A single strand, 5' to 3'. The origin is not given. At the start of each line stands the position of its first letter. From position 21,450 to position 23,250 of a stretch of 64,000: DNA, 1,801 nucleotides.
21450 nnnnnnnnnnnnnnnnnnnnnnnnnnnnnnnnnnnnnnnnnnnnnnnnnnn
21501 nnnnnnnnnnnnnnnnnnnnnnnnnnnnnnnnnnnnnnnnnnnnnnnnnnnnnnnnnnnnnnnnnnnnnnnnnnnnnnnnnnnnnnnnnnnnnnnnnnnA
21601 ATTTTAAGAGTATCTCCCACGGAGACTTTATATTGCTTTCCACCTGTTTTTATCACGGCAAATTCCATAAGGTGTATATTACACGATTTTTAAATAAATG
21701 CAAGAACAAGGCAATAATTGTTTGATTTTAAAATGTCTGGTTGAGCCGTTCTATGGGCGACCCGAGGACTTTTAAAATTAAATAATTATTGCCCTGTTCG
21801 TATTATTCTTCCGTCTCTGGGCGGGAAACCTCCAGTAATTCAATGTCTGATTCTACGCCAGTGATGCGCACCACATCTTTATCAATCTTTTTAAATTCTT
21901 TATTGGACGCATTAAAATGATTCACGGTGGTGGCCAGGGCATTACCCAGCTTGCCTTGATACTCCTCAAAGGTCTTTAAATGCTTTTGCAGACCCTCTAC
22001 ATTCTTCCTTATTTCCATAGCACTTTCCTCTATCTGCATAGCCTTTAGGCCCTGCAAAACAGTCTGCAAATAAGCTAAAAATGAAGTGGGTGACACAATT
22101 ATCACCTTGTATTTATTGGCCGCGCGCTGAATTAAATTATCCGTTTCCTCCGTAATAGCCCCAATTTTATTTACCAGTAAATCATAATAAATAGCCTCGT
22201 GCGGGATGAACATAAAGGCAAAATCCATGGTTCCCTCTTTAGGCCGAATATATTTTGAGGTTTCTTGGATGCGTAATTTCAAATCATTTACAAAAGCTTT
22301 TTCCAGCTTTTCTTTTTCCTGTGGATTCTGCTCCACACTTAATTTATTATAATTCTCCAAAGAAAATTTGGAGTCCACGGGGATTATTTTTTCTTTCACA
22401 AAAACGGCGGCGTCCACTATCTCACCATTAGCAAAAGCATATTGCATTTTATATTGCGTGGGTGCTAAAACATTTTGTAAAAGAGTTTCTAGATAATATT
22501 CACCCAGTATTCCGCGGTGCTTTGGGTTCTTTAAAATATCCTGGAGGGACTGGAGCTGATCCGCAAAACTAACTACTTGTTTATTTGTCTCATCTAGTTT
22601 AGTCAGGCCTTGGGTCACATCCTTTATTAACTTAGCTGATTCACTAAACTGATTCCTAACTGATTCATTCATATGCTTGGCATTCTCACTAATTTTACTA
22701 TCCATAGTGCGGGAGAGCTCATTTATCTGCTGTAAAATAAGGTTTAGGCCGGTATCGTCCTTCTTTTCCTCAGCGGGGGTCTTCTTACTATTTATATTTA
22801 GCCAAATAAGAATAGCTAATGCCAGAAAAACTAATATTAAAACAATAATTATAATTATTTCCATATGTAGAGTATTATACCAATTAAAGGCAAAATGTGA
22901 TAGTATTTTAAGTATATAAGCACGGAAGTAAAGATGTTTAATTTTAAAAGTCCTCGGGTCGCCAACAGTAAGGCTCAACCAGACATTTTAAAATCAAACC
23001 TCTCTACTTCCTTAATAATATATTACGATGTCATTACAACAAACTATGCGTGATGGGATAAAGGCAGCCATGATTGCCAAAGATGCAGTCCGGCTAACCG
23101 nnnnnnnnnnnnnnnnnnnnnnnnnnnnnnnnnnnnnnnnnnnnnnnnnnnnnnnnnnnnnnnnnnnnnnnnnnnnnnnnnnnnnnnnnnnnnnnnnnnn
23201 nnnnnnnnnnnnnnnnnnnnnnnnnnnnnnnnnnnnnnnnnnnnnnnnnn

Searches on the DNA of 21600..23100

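Call 104: search_rna_families(source=window, start=21600, end=23100, threshold=evalue, max_evalue=1)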
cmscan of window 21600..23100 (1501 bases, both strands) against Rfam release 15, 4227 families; matches with E-value up to 1: 1.
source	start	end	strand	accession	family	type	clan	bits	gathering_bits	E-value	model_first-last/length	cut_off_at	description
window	22923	23012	-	RF02021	mir-3179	Gene; miRNA;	-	26.6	90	0.021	1-84/84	no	mir-3179 microRNA precursor family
